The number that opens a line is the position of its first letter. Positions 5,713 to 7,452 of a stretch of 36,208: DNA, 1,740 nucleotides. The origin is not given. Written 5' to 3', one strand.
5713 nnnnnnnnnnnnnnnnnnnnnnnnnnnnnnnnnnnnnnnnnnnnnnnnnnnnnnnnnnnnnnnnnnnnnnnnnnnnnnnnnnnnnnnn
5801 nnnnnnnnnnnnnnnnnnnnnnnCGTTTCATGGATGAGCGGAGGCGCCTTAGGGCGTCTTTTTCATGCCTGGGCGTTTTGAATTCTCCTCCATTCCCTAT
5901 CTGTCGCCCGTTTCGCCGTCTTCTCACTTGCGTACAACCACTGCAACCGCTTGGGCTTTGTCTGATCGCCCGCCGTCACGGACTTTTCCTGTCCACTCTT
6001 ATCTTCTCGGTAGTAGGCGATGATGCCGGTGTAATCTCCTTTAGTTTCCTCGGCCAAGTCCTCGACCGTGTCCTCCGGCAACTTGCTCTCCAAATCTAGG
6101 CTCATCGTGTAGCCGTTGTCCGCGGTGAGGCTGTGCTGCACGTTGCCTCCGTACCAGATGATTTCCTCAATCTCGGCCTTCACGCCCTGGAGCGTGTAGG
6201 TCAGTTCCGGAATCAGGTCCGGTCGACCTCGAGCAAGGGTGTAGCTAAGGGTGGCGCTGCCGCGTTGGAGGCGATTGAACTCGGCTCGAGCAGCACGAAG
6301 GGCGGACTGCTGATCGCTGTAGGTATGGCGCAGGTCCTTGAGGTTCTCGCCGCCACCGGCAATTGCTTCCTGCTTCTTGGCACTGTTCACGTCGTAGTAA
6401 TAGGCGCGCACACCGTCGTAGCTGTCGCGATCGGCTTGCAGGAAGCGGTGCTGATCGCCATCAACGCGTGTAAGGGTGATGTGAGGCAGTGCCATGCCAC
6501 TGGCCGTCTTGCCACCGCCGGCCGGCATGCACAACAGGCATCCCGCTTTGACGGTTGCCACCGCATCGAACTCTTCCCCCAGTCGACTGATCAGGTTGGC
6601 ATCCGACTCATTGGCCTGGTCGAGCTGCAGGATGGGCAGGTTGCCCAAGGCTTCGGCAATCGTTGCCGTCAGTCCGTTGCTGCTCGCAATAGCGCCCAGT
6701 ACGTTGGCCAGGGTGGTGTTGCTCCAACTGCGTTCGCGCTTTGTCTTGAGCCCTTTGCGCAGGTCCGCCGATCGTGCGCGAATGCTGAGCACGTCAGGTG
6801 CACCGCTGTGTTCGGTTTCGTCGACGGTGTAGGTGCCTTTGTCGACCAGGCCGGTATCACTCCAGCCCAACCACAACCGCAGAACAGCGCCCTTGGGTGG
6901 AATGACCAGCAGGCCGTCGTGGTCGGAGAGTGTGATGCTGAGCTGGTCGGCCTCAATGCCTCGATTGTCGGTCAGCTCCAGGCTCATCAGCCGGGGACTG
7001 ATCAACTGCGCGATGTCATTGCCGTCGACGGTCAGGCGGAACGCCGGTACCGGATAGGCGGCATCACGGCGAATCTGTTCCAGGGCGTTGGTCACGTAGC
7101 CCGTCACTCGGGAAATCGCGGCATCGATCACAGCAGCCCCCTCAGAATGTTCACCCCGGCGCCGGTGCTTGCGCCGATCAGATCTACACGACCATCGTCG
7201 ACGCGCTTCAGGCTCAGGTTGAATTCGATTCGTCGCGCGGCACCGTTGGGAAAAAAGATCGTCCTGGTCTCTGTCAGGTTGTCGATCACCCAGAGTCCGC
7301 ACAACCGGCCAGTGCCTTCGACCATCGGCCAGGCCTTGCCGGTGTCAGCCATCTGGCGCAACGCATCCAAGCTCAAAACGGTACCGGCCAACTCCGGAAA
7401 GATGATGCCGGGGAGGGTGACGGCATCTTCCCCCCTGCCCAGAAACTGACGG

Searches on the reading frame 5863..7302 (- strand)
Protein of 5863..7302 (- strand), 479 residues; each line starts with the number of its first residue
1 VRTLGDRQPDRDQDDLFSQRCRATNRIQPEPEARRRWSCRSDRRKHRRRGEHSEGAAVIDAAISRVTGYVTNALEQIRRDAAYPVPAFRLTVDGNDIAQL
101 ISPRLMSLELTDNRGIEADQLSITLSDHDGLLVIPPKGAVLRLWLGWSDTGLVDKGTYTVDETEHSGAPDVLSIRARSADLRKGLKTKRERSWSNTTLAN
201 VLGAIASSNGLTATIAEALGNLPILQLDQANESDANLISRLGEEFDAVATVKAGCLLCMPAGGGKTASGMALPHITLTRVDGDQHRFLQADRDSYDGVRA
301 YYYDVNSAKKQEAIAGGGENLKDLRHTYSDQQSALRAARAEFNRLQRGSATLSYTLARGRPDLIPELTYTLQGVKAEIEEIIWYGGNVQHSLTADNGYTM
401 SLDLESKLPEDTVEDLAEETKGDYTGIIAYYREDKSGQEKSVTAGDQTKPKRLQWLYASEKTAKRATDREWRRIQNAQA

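Call 84: search_protein_families(library=pfam, proteins=[window:5863-7302:-], max_evalue=0.001)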
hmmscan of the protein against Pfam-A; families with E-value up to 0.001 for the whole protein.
window:5863-7302:- (479 aa): 1 family
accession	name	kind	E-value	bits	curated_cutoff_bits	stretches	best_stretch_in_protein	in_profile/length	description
PF05954.17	Phage_GPD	-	7.9e-11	42.1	30.1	1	151-375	47-283/305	Phage tail baseplate hub (GPD)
